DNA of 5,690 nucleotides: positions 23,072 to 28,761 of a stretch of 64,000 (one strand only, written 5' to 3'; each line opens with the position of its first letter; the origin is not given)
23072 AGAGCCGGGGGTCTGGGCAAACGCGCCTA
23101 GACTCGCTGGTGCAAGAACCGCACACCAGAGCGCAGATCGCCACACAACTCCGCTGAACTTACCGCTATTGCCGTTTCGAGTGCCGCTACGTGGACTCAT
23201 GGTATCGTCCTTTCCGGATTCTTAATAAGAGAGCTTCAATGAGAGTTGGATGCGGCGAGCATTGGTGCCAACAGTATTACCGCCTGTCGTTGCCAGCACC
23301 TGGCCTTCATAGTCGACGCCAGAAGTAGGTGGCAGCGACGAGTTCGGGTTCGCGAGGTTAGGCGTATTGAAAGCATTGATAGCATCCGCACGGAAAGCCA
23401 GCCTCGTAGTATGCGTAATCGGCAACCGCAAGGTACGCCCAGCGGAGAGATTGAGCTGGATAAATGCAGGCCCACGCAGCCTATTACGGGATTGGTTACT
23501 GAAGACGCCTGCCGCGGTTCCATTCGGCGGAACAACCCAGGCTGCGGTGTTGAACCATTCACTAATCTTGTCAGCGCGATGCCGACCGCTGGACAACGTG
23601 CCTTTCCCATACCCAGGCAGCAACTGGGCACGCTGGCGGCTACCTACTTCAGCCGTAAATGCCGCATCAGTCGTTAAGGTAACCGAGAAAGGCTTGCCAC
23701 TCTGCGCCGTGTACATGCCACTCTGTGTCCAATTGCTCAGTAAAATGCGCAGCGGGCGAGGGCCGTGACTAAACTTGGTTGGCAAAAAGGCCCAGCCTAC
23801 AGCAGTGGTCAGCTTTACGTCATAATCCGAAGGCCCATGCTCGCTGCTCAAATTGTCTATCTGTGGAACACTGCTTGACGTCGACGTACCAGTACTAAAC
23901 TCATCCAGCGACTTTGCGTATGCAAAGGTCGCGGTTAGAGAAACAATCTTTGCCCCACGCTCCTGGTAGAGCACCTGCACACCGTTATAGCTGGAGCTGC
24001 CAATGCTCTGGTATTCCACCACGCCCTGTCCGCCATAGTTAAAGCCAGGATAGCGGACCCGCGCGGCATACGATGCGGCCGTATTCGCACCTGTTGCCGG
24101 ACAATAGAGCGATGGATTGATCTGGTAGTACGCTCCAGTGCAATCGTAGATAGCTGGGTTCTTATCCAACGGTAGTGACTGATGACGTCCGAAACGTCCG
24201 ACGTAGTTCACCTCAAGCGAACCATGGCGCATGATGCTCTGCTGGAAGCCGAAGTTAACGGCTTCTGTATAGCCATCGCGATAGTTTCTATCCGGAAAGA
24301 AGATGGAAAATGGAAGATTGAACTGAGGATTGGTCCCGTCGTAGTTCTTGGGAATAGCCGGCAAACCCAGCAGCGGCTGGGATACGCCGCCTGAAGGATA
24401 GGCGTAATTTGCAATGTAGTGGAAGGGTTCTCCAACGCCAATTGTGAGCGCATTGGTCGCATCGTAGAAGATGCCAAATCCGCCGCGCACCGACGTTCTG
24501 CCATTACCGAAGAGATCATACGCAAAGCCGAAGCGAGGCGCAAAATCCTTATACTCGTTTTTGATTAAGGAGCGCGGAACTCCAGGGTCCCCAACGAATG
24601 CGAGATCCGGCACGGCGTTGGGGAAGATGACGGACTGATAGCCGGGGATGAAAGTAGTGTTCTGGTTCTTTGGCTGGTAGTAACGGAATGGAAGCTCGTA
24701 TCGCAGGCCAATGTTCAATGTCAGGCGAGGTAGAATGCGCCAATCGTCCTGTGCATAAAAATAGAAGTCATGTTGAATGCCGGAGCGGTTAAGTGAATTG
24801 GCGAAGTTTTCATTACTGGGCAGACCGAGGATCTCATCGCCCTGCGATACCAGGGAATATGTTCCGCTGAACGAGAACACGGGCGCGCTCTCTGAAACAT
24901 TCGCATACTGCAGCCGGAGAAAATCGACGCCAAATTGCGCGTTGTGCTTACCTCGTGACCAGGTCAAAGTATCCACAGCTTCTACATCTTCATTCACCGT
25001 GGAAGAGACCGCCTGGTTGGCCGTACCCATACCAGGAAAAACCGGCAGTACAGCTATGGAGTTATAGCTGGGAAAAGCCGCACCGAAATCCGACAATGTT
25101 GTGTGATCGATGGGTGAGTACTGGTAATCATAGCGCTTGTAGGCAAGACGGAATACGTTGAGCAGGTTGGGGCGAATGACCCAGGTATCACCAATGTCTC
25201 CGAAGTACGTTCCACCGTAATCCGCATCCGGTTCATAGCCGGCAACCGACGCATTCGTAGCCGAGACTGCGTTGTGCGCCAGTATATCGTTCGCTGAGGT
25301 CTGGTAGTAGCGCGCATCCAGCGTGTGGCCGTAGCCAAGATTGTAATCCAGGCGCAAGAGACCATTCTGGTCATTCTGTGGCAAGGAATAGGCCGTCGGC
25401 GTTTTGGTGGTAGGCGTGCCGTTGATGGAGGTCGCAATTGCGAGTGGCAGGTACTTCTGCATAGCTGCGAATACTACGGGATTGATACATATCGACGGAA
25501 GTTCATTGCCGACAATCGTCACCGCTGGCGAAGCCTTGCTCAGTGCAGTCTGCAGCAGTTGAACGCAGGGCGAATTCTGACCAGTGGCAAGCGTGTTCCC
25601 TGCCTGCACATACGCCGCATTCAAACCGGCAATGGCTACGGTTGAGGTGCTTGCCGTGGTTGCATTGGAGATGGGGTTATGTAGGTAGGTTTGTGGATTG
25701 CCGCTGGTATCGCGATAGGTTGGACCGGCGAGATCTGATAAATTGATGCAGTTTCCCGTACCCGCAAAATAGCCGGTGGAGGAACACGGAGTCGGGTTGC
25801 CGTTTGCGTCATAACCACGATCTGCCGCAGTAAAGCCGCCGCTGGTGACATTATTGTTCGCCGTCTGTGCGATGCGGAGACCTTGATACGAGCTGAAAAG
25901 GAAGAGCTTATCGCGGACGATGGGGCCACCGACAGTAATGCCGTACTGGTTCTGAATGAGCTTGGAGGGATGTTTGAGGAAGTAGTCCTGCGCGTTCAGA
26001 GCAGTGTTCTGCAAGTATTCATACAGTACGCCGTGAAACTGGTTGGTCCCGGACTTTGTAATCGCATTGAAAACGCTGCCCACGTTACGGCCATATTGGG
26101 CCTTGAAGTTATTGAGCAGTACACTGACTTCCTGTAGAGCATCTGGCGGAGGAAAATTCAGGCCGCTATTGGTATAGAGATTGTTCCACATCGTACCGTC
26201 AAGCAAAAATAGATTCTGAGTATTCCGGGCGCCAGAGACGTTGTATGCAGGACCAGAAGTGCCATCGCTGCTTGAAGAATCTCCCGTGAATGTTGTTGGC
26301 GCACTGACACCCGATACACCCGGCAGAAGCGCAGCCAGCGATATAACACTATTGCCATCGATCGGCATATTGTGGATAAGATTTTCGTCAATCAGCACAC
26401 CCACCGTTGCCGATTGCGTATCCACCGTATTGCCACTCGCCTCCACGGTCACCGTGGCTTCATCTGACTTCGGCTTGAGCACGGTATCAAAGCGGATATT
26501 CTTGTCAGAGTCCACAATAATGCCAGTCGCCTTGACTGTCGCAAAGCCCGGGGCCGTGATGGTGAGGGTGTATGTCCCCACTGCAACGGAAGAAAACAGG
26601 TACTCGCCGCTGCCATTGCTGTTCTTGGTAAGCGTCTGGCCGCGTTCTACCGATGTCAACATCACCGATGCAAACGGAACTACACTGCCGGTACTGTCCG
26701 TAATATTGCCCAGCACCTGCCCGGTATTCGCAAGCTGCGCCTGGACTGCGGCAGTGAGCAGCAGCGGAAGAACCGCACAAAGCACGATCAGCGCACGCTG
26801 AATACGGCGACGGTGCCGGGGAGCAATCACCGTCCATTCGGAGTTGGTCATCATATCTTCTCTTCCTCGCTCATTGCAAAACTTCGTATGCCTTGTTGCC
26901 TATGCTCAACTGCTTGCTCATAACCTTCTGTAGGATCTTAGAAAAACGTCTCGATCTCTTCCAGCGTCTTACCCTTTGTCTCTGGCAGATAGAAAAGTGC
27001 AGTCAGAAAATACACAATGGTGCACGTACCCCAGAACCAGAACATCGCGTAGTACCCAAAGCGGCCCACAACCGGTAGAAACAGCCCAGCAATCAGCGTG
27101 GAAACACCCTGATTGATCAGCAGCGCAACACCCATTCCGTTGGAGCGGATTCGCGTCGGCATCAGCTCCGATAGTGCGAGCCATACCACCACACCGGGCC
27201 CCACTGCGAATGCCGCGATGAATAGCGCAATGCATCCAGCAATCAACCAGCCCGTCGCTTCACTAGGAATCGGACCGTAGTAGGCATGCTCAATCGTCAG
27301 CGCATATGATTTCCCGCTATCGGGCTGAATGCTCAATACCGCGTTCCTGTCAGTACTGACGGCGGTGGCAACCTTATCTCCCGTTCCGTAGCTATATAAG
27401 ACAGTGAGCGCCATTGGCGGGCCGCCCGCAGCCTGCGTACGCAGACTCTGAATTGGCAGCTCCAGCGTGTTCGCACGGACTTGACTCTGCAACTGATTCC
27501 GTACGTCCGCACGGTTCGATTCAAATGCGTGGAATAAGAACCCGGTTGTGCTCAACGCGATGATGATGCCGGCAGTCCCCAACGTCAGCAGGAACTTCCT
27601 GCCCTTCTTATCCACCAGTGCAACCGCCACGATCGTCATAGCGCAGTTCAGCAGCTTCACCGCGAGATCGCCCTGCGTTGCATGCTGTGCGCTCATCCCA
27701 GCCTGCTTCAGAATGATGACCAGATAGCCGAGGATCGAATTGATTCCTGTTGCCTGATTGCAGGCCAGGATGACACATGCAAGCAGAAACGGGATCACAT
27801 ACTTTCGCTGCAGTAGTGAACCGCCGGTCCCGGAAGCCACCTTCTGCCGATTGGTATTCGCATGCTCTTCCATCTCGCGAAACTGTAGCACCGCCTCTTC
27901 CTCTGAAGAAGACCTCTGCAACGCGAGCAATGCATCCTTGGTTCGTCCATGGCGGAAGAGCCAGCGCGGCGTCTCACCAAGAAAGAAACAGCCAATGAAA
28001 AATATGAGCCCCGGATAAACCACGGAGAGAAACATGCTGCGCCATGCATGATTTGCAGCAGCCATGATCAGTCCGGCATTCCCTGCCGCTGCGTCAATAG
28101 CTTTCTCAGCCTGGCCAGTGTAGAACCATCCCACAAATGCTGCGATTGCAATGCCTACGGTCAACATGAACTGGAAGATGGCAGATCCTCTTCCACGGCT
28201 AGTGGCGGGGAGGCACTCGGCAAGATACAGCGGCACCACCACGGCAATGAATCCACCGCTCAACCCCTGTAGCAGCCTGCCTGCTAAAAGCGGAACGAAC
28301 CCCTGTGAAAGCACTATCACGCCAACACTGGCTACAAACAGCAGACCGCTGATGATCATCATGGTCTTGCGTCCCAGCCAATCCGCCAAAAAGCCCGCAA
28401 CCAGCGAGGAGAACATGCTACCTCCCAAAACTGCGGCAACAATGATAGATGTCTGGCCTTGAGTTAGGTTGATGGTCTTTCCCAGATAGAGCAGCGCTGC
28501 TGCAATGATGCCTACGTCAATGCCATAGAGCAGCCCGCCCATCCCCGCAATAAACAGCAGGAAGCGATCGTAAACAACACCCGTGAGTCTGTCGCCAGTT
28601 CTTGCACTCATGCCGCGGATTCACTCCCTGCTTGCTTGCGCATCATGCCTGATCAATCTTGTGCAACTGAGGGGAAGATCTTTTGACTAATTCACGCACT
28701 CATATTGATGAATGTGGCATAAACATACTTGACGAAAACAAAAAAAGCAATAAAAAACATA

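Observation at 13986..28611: SusD-less PUL-like operon: sugar porter, TonB-dependent receptor, then three NHL-repeat secreted proteins and a glycosidase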

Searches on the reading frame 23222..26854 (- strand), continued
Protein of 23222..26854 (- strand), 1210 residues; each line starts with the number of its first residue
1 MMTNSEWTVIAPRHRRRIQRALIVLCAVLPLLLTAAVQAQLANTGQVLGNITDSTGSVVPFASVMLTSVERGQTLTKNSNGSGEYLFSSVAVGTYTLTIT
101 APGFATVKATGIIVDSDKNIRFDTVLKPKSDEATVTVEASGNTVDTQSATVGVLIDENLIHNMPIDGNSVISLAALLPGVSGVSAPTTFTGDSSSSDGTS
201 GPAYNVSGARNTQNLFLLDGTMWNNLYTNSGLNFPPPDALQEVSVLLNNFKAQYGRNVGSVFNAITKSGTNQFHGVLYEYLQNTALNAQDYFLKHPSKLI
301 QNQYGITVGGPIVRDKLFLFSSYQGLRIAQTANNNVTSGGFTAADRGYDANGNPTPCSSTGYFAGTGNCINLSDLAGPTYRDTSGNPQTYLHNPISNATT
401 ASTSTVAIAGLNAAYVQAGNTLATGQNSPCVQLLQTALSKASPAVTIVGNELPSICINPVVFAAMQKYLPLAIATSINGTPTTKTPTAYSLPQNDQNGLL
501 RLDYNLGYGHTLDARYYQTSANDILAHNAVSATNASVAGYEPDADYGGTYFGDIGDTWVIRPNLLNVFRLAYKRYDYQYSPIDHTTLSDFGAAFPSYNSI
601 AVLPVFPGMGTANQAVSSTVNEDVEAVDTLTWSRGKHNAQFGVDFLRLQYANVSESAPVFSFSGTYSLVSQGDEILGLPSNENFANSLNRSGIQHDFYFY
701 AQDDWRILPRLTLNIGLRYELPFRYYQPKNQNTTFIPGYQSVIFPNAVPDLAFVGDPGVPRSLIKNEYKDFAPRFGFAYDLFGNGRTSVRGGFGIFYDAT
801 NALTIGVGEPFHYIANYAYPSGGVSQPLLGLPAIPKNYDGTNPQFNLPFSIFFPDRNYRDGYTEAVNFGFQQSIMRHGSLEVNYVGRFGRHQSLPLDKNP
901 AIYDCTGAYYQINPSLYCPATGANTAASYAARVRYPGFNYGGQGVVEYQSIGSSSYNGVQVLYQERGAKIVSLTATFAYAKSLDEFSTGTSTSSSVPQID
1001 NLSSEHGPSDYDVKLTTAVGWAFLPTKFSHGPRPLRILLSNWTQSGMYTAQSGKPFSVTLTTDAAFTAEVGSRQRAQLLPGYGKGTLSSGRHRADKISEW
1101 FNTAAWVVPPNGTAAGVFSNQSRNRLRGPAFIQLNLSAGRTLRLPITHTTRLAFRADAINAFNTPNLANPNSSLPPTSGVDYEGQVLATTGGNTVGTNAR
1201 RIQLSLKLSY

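Call 27: find_encoding_contigs(protein=P0125, flank=10000, max_places=1)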
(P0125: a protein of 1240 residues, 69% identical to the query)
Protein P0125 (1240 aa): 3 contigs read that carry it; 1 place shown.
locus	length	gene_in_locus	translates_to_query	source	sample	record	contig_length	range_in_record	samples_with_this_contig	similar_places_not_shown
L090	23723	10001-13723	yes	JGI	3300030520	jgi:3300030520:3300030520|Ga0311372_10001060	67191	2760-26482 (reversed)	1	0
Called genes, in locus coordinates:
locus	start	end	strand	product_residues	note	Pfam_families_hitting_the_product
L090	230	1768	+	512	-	-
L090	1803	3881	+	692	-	PF02838:Glyco_hydro_20b, PF14845:Glycohydro_20b2, PF00728:Glyco_hydro_20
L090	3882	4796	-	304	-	PF01869:BcrAD_BadFG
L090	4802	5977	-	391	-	PF01380:SIS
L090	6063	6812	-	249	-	PF08220:HTH_DeoR, PF00455:DeoRC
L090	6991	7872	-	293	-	-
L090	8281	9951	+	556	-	PF00083:Sugar_tr, PF07690:MFS_1, PF00083:Sugar_tr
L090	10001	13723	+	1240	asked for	PF13620:CarboxypepD_reg, PF07715:Plug (weak), PF25183:OMP_b-brl_4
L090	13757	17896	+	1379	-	PF01436:NHL (faint), PF22807:TrAA12 (faint), PF25021:TEN_NHL (faint), PF06739:SBBP (faint), PF08450:SGL (faint), PF24684:Vgb_lyase (faint), PF16640:Big_3_5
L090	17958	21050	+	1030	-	PF01436:NHL (faint), PF25021:TEN_NHL (weak), PF18676:MBG_2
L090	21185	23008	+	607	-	PF01436:NHL (faint), PF08450:SGL (faint), PF07494:Reg_prop (faint), PF24684:Vgb_lyase (weak)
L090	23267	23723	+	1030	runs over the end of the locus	-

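Call 28: find_encoding_contigs(protein=P0132, flank=10000, max_places=1)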
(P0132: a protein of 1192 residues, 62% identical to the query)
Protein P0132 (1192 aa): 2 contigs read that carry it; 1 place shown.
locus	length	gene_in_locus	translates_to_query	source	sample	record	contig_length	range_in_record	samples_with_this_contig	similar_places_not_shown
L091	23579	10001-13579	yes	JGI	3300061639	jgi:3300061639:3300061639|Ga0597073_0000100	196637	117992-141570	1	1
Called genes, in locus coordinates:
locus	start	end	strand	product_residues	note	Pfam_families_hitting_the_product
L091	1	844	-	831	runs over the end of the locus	PF00933:Glyco_hydro_3, PF01915:Glyco_hydro_3_C, PF14310:Fn3-like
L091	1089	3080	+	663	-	PF07940:Hepar_II_III_C (weak)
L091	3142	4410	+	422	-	PF14307:Glyco_tran_WbsX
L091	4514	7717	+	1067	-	PF25788:Ig_Rha78A_N, PF08531:Bac_rhamnosid_N, PF05592:Bac_rhamnosid, PF17389:Bac_rhamnosid6H, PF17390:Bac_rhamnosid_C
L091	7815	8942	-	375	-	PF09339:HTH_IclR, PF13407:Peripla_BP_4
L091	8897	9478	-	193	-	-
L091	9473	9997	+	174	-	-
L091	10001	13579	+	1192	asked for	PF13620:CarboxypepD_reg, PF17210:SdrD_B (weak), PF22904:NOMO1-like_2nd (faint), PF07715:Plug (weak), PF25183:OMP_b-brl_4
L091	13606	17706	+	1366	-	PF25021:TEN_NHL (faint), PF06739:SBBP (faint), PF10647:Gmad1 (faint), PF22807:TrAA12 (faint), PF08450:SGL (faint), PF24684:Vgb_lyase, PF01436:NHL (weak), PF16640:Big_3_5, +1 more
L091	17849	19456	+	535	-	-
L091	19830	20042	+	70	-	-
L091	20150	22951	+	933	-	-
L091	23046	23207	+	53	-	-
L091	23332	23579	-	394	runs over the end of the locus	PF12876:Cellulase-like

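Call 29: find_encoding_contigs(protein=P0133, flank=10000, max_places=1)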
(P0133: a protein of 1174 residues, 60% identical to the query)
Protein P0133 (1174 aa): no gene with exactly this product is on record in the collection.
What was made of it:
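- Tried and rejected: Not on record in the contig index (call 29).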

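Call 30: find_encoding_contigs(protein=P0134, flank=10000, max_places=1)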
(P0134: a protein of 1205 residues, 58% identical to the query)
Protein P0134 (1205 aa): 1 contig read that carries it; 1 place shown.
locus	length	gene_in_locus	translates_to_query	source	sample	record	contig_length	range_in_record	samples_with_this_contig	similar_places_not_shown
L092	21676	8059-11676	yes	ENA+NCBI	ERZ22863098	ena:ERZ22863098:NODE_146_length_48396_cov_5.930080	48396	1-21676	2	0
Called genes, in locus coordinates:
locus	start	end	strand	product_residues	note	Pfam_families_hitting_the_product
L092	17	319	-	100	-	-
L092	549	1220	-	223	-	-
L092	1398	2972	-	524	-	PF01120:Alpha_L_fucos, PF16757:Fucosidase_C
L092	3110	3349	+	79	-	-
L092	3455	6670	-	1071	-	PF02837:Glyco_hydro_2_N, PF21467:BetaGal_gal-bd (weak), PF22666:Glyco_hydro_2_N2, PF00703:Glyco_hydro_2, PF02836:Glyco_hydro_2_C, PF16353:LacZ_4, PF02929:Bgal_small_N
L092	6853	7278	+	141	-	PF01120:Alpha_L_fucos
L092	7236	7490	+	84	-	-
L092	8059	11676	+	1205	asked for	PF13620:CarboxypepD_reg, PF13715:CarbopepD_reg_2 (faint), PF17210:SdrD_B (weak), PF07715:Plug, PF25183:OMP_b-brl_4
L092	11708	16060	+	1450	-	PF25021:TEN_NHL (faint), PF06739:SBBP (faint), PF01436:NHL (faint), PF16640:Big_3_5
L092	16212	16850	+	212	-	-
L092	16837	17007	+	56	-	-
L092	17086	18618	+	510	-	-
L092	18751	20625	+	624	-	-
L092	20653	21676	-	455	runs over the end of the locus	-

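Call 31: find_encoding_contigs(protein=P0139, flank=10000, max_places=1)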
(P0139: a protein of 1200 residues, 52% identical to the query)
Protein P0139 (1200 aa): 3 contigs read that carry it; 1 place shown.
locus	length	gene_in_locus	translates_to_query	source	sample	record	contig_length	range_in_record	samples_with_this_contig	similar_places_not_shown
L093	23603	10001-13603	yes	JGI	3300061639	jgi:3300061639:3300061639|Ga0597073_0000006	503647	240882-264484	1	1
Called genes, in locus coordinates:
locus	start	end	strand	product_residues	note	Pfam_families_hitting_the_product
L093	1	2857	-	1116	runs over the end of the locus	PF00501:AMP-binding, PF23024:AMP-dom_DIP2-like, PF01073:3Beta_HSD, PF01370:Epimerase, PF07993:NAD_binding_4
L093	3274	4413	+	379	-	PF00487:FA_desaturase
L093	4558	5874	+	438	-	PF00067:p450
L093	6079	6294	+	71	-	-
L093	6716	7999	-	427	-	-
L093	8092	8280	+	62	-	-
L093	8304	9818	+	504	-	PF16862:Glyco_hydro_79C (weak)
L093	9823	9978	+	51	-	-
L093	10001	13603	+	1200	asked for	PF13620:CarboxypepD_reg, PF13715:CarbopepD_reg_2 (weak), PF25183:OMP_b-brl_4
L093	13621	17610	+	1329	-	PF07494:Reg_prop (faint), PF25021:TEN_NHL (faint), PF06739:SBBP (faint), PF24684:Vgb_lyase (weak), PF01436:NHL, PF16640:Big_3_5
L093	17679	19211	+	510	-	-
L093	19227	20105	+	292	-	-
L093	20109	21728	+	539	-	-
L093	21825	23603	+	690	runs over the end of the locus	PF02838:Glyco_hydro_20b, PF14845:Glycohydro_20b2, PF00728:Glyco_hydro_20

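Call 32: find_encoding_contigs(protein=P0142, flank=10000, max_places=1)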
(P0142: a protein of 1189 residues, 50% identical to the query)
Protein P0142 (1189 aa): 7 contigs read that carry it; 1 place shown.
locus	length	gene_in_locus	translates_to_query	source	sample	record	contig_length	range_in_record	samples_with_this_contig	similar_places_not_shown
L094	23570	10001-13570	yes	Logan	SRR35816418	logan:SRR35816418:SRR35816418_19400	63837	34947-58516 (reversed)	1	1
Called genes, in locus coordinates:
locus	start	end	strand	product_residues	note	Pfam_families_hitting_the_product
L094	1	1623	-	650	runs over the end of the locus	PF13522:GATase_6, PF13537:GATase_7, PF00733:Asn_synthase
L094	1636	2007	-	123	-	PF13471:Transglut_core3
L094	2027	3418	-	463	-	PF01636:APH (weak)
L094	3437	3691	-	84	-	PF05402:PqqD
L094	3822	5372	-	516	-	-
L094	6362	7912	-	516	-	-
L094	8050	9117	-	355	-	PF04909:Amidohydro_2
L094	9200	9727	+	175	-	-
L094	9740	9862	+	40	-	-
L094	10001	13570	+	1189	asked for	PF13620:CarboxypepD_reg, PF07715:Plug, PF25183:OMP_b-brl_4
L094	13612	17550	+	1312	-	PF06739:SBBP (faint), PF08450:SGL (faint), PF25021:TEN_NHL (weak), PF01436:NHL, PF16640:Big_3_5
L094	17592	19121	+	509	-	-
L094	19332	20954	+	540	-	PF00884:Sulfatase, PF01663:Phosphodiest (faint), PF16347:SGSH_C (faint)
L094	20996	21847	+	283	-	-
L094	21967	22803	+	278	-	PF00392:GntR (weak), PF08220:HTH_DeoR, PF08279:HTH_11 (weak), PF00455:DeoRC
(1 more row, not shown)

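Call 51: search_solved_structures(query=window:23222-26854:-, max_evalue=0.01)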
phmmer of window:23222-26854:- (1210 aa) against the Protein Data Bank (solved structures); distinct sequences matched with E-value up to 0.01: 0.
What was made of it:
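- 23222..26854 (-): Oar-subclass TonB-dependent receptor (1210 aa): Sec signal (..AVQA|QL), CarboxypepD_reg N-terminal extension (res 47-126), Plug (169-257), large barrel (265-1203). No PDB relative by sequence (call 51).
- Tried and rejected: No hit (call 51).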

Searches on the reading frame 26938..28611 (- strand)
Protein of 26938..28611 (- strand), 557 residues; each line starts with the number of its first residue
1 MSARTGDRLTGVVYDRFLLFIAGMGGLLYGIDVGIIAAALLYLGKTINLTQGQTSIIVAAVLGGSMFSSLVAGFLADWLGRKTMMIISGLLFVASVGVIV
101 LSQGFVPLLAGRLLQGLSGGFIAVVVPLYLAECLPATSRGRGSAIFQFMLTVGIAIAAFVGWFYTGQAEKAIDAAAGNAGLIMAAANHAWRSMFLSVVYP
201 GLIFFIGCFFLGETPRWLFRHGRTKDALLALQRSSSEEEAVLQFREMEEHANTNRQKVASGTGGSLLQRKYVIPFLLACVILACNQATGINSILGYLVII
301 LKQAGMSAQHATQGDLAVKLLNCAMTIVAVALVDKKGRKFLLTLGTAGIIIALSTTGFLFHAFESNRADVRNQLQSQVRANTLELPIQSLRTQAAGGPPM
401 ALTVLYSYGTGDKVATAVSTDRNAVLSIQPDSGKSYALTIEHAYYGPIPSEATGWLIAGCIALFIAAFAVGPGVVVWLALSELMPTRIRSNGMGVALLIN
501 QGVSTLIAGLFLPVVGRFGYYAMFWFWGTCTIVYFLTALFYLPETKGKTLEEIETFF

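Call 3: search_protein_families(library=pfam, proteins=[window:26938-28611:-], max_evalue=0.01)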
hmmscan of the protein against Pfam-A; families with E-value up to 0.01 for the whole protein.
window:26938-28611:- (557 aa): 2 families
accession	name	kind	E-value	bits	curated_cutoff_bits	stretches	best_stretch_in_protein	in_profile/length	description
PF00083.30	Sugar_tr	-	3e-77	260.9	22.3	2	20-363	3-341/452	Sugar (and other) transporter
PF07690.21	MFS_1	-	5.8e-29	101.5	33.4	1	24-362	3-291/347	Major Facilitator Superfamily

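Call 4: search_protein_families(library=ncbifam, proteins=[window:26938-28611:-], max_evalue=0.01)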
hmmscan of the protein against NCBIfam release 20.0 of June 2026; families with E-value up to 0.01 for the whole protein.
window:26938-28611:- (557 aa): 23 families
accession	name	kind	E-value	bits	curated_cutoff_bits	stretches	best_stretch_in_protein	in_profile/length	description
TIGR00879.1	SP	subfamily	8.8e-76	255.5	237.8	2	17-365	57-403/510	sugar porter family MFS transporter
NF052357.1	GlucTporGlcPStph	equivalog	3.7e-60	204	750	2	16-355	6-320/445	glucose transporter GlcP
NF007484.0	PRK10077.1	equivalog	1.7e-45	155.7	608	2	17-361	12-358/480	D-xylose transporter XylE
TIGR00898.1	2A0119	subfamily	4.7e-25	88.3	550.75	2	55-280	129-333/506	cation transport protein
TIGR00895.1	2A0115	subfamily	3.3e-16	59.2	418.55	1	20-353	20-329/398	aromatic acid/H+ symport family MFS transporter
TIGR00880.1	2_A_01_02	superfamily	5.5e-10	39.5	131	1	64-165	10-111/141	multidrug resistance protein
NF003024.0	PRK03893.1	subfamily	8.3e-10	38.1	604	1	20-203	24-187/497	sialate:H+ symport family MFS transporter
TIGR01299.1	synapt_SV2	subfamily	8.6e-09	33.8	637.3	1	17-232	167-375/742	synaptic vesicle protein SV2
TIGR00883.1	2A0106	subfamily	1.1e-08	34.6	443.45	2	246-354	198-307/400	metabolite/H+ symporter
NF007782.0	PRK10473.1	subfamily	2.7e-06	26.7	417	1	16-139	3-125/394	MdtL family multidrug efflux MFS transporter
TIGR00711.1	efflux_EmrB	subfamily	3e-06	26.3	230.2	1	31-156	16-141/485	DHA2 family efflux MFS transporter permease subunit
TIGR00893.1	2A0114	subfamily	1.7e-05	23.9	395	1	36-365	13-311/399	D-galactonate transporter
TIGR00887.1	2A0109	equivalog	3.3e-05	23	610.3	1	451-554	392-500/502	phosphate:H+ symporter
NF008586.0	PRK11551.1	equivalog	5.6e-05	22.3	410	1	27-169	25-167/406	3-(3-hydroxy-phenyl)propionate transporter MhpT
NF008314.0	PRK11102.1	equivalog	6.2e-05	22.4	303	1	17-161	10-154/396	Bcr/CflA family multidrug efflux MFS transporter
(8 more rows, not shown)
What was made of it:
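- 26938..28611 (-): MFS sugar porter (557 aa); predicted inner-membrane importer and first gene of the cluster. NCBIfam TIGR00879 scores 255.5 bits, above the 237.8 cutoff (calls 3, 4).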
